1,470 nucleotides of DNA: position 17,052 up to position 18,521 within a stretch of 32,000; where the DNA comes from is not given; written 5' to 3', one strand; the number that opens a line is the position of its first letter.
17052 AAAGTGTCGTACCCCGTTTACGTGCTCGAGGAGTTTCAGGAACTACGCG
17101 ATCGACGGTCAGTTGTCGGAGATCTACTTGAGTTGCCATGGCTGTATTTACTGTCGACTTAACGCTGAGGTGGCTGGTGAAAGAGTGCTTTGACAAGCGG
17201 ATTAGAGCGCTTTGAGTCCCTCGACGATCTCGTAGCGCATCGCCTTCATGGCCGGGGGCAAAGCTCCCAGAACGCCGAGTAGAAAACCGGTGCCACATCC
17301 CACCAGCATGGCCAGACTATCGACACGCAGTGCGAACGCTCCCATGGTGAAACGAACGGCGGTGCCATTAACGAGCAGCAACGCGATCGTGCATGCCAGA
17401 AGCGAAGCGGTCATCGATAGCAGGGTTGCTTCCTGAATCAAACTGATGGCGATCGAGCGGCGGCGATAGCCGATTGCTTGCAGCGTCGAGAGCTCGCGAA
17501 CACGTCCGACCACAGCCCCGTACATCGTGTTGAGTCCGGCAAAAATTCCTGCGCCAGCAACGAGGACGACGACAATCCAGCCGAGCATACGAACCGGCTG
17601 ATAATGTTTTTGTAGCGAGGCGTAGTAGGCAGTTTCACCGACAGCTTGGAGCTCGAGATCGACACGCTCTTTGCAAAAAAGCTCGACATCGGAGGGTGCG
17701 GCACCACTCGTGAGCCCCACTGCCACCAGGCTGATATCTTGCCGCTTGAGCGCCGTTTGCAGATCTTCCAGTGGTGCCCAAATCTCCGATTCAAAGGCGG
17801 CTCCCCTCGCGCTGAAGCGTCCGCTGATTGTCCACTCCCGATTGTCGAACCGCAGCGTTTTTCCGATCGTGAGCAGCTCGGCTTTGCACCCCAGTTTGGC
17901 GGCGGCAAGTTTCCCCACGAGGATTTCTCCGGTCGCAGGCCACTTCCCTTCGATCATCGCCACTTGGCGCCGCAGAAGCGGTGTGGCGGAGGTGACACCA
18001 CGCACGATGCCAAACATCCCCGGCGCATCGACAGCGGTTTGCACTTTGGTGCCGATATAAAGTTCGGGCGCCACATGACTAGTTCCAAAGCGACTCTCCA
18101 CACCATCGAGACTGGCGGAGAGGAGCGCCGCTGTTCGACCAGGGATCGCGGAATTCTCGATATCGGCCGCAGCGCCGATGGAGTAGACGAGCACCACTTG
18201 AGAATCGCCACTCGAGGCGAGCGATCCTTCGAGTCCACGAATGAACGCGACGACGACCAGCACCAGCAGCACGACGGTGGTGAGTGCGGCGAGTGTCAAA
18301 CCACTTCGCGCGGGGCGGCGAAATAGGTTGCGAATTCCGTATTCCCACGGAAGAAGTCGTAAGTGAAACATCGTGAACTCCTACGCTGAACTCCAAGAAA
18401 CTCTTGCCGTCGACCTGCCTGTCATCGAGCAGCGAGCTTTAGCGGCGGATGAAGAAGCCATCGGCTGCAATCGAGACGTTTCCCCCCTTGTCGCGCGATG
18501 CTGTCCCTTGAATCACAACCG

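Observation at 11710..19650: Lol-like split ABC tripartite pump with its own TolC, bracketed by three exported Cys-motif proteins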

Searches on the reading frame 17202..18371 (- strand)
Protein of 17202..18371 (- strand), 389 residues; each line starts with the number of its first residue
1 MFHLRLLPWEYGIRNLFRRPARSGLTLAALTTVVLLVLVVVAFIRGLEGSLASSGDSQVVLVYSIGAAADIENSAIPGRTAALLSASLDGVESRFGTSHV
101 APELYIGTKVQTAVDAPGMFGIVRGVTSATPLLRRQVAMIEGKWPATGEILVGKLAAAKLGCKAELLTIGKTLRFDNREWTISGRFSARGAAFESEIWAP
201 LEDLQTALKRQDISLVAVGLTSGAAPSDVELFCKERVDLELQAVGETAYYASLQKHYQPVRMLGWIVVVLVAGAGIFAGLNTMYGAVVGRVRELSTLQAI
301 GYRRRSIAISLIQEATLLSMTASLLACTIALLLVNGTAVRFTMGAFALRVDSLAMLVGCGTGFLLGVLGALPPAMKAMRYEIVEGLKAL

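Call 3: search_protein_families(library=pfam, proteins=[window:17202-18371:-], max_evalue=0.01)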
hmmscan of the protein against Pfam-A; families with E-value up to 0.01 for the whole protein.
window:17202-18371:- (389 aa): 2 families
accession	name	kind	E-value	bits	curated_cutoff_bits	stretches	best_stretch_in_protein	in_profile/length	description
PF12704.14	MacB_PCD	-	1.5e-12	48.7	27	1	23-229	1-200/207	MacB-like periplasmic core domain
PF02687.27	FtsX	-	8.9e-09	35.9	25.5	1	266-381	2-119/120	FtsX-like permease C-terminal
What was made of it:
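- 17202..18371 (-): Permease 1, with a MacB-like periplasmic core domain and the FtsX 4-TM domain. PF12704 scores 1.5e-12 and PF02687 8.9e-09 (call 3).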

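Call 5: search_protein_families(library=ncbifam, proteins=[window:17202-18371:-], max_evalue=0.01)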
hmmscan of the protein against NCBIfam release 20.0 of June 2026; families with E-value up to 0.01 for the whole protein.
window:17202-18371:- (389 aa): 5 families
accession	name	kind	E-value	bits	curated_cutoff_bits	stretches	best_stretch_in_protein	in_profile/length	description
TIGR03434.1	ADOP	subfamily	3.5e-06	25.4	622.3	1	169-388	163-401/803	ADOP family duplicated permease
TIGR01185.1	devC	equivalog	5.2e-05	22.4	290.35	1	246-340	247-337/380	ABC transporter permease DevC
NF007826.0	PRK10535.1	equivalog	0.00088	17.6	966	1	266-386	530-645/648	macrolide ABC transporter ATP-binding protein/permease MacB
TIGR02213.1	lolE_release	exception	0.0044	15.9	540.35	1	200-333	204-338/411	lipoprotein-releasing ABC transporter permease subunit LolE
NF008357.0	PRK11146.1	exception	0.0069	15.2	439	1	199-333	206-341/414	lipoprotein-releasing ABC transporter permease subunit LolE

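Call 76: search_solved_structures(query=window:17202-18371:-, max_evalue=0.01)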
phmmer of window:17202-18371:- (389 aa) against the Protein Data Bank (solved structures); distinct sequences matched with E-value up to 0.01: 3.
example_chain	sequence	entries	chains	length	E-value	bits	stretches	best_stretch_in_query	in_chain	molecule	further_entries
5xu1_M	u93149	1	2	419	0.00078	22.1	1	240-387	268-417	ABC transporter permeae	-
5nik_J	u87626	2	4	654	0.0038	19.9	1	265-386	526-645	Macrolide export ATP-binding/permease protein MacB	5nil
5gko_A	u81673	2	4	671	0.0061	19.2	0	253-384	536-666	Macrolide export ATP-binding/permease protein MacB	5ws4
